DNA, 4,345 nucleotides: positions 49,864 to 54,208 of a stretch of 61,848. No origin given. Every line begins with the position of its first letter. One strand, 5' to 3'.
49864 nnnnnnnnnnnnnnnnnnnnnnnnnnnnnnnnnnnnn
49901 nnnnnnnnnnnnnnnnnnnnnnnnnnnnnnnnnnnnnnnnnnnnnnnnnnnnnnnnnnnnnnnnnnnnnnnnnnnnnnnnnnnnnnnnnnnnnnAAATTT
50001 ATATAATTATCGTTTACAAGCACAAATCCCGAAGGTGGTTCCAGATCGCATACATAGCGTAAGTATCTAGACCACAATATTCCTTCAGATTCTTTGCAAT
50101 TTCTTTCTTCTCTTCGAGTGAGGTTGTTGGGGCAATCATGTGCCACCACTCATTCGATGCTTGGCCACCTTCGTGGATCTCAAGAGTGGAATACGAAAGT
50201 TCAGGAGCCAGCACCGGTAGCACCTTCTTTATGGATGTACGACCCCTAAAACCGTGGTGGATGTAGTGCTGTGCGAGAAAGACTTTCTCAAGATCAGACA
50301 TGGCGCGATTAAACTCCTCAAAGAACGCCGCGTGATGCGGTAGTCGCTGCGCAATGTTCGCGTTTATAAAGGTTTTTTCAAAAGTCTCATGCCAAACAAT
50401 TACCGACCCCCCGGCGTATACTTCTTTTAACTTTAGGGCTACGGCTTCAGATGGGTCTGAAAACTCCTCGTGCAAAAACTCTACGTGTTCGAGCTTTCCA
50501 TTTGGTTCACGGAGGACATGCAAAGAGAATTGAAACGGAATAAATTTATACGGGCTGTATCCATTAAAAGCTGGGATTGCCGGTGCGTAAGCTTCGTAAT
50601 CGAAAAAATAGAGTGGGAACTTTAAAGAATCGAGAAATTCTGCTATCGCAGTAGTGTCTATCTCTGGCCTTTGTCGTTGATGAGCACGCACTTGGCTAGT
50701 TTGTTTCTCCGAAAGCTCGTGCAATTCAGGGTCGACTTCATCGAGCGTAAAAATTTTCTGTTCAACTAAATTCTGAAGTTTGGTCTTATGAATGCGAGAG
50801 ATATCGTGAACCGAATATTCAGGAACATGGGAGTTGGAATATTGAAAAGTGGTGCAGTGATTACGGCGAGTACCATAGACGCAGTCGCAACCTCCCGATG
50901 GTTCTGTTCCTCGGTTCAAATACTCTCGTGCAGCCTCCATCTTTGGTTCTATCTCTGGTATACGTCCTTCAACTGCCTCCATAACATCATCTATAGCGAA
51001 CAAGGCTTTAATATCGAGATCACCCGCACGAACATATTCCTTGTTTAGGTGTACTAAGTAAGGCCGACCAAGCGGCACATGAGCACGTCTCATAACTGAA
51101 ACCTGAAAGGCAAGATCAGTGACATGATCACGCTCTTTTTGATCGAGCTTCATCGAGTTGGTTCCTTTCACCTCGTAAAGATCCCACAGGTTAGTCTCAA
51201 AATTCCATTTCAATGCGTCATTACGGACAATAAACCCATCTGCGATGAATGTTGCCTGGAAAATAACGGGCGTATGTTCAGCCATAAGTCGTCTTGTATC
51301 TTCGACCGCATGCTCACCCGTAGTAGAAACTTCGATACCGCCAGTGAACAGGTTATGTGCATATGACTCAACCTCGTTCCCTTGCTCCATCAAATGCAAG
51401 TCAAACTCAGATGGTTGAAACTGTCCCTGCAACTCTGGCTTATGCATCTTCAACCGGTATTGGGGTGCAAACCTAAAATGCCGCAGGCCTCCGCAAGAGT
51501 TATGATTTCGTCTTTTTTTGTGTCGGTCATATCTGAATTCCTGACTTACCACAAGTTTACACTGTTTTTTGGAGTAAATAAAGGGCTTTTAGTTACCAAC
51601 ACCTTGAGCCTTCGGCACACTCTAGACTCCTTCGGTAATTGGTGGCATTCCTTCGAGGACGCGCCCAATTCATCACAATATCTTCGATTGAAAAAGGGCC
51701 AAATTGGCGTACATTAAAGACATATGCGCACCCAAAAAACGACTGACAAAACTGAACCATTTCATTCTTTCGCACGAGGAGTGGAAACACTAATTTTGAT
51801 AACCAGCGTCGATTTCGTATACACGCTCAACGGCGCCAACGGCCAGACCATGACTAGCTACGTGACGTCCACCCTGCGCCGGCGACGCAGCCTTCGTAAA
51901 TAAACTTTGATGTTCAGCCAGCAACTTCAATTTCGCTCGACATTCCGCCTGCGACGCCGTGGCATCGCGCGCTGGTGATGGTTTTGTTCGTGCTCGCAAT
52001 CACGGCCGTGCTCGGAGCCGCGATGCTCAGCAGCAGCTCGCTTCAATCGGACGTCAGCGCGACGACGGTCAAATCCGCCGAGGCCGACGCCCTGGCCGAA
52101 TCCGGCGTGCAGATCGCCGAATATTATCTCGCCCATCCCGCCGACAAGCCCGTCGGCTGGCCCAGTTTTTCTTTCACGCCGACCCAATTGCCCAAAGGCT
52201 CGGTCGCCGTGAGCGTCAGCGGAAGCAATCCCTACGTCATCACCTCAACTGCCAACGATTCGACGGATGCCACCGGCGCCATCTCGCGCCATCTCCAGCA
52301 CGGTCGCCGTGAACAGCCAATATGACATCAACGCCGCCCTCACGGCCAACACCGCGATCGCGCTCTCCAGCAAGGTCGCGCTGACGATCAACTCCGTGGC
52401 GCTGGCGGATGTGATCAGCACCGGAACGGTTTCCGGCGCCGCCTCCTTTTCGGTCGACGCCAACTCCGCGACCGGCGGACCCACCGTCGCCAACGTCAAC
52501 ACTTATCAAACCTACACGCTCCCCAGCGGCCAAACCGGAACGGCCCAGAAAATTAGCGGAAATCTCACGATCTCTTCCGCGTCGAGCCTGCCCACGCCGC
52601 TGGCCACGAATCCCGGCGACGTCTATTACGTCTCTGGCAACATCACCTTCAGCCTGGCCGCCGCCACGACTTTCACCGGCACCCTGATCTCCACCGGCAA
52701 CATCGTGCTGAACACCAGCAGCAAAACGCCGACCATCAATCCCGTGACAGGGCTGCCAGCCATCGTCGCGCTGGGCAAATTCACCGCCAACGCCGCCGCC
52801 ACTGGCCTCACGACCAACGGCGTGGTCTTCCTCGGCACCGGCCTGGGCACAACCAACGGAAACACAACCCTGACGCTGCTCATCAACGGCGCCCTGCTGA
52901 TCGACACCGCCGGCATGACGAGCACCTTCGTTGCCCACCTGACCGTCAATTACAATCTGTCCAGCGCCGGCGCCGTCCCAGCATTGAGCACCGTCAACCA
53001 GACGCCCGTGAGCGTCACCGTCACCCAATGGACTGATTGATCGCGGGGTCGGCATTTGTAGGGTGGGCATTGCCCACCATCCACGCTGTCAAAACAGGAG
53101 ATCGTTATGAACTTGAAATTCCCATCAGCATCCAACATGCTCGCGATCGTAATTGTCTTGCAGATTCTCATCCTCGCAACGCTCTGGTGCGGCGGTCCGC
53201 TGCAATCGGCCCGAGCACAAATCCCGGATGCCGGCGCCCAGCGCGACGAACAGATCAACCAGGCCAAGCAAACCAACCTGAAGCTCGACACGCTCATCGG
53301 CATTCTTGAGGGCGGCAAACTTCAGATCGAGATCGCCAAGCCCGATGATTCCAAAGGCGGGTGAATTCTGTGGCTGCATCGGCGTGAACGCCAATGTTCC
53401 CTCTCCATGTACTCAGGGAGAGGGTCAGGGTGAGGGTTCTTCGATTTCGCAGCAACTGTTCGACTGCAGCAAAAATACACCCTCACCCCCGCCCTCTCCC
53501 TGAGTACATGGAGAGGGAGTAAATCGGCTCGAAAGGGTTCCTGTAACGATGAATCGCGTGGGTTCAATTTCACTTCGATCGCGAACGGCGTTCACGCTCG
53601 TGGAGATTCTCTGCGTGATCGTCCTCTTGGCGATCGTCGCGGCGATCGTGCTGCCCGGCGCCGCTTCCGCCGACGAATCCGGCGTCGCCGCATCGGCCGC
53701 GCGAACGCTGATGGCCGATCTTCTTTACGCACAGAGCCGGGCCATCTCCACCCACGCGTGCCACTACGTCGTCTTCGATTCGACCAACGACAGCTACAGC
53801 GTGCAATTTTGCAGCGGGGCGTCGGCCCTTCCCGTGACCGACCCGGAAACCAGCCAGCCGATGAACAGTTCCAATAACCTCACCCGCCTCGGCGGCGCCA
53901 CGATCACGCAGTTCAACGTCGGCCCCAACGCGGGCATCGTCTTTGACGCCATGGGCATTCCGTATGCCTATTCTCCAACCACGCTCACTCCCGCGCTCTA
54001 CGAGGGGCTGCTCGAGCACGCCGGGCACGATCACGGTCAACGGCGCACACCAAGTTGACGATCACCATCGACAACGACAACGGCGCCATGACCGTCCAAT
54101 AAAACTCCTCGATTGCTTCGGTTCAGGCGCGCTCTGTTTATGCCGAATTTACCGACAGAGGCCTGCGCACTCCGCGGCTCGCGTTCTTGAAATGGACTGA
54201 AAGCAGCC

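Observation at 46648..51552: Nuclease-rich accessory island: six consecutive genes with GIY-YIG, DUF6884-like, GIY-YIG+DUF4357-like, HEPN-like and PD-(D/E)xK/DUF2779-like domains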

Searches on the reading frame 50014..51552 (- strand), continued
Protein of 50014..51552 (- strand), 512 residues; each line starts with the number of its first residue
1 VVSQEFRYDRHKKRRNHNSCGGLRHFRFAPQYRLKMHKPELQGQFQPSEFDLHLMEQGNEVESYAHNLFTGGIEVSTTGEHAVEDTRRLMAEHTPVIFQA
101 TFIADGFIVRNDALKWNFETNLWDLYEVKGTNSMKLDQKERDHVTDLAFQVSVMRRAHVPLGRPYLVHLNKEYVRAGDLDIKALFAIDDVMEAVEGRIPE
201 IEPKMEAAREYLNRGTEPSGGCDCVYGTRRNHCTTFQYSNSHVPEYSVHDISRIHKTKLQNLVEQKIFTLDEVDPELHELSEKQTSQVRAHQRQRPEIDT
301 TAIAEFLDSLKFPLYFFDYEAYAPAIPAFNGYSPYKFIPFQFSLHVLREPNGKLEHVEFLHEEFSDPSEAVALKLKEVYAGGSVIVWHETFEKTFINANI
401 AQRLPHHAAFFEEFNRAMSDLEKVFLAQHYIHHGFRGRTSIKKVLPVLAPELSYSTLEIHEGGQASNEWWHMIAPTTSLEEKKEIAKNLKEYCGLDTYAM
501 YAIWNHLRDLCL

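Call 97: search_protein_families(library=padloc, alignment_id=A5, max_evalue=1e-8)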
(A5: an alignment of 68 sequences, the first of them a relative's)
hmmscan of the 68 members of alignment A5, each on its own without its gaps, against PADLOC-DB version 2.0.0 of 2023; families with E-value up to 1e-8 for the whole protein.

A. member 1, L064:2486-3847:+ (453 aa): 0 families

B. families by the number of members that match (of 68 scanned): 232 families (the first 25 are shown)
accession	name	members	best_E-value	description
PDLC05009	PDC-S37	5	1.6e-283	-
PDLC02194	Hhe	5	2.8e-147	-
PDLC03924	MkoC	5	2.4e-39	-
PDLC03920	MkoA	5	2.4e-36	-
PDLC02500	BrxHI|BrxHII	4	8.7e-60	BrxHI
PDLC02623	DrmD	4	3.7e-55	DrmD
PDLC02619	DrmD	4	5.2e-55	DrmD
PDLC00659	HmaA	4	2.1e-50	SNF2 helicase / DEAD-box helicase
PDLC02621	DrmD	4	1.4e-48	DrmD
PDLC02843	DpdE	4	2.1e-37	DpdE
PDLC00633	ZorD1|ZorD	4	2.9e-37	"SWI2/SNF2 helicase, Mrr-like nuclease"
PDLC02193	PLD_Helicase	4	2.3e-36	-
PDLC02572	DrmA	4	1.7e-35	DrmA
PDLC02620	DrmD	4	1.7e-34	DrmD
PDLC02504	BrxHI|BrxHII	4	2e-32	BrxHII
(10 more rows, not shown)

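Call 111: find_encoding_contigs(protein=P0121, flank=7000, max_places=2)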
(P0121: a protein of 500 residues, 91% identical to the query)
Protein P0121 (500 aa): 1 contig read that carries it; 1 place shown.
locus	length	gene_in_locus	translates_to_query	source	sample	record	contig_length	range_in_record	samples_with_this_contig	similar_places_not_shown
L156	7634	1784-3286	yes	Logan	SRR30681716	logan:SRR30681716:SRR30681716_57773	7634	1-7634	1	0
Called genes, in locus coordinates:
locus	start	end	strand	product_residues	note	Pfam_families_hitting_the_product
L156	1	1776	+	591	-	?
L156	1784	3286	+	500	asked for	PF11074:DUF2779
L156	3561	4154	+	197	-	-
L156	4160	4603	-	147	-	-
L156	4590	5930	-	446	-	PF02195:ParB_N, PF01555:N6_N4_Mtase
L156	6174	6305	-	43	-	-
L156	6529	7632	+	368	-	?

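Call 112: find_encoding_contigs(protein=P0122, flank=7000, max_places=2)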
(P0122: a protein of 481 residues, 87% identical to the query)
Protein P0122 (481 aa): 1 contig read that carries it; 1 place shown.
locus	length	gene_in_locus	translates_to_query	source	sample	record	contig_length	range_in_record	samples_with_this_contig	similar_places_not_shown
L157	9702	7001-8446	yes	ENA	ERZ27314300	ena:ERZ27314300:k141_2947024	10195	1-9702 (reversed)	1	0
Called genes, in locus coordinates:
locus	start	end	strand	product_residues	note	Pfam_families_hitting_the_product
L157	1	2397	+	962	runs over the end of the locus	?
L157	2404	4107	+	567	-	PF01555:N6_N4_Mtase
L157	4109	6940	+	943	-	PF04851:ResIII, PF08722:Tn7_TnsA-like_N (weak)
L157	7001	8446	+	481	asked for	PF11074:DUF2779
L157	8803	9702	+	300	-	?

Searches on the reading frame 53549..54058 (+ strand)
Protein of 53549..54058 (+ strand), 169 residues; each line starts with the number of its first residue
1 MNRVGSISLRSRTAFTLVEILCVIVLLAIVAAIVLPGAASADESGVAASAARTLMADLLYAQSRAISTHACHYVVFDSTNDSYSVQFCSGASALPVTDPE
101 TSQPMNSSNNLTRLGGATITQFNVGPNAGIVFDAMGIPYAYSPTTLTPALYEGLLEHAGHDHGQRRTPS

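Call 101: find_encoding_contigs(protein=window:53549-54058:+, flank=6000, max_places=4)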
Protein window:53549-54058:+ (169 aa): no gene with exactly this product is on record in the collection.
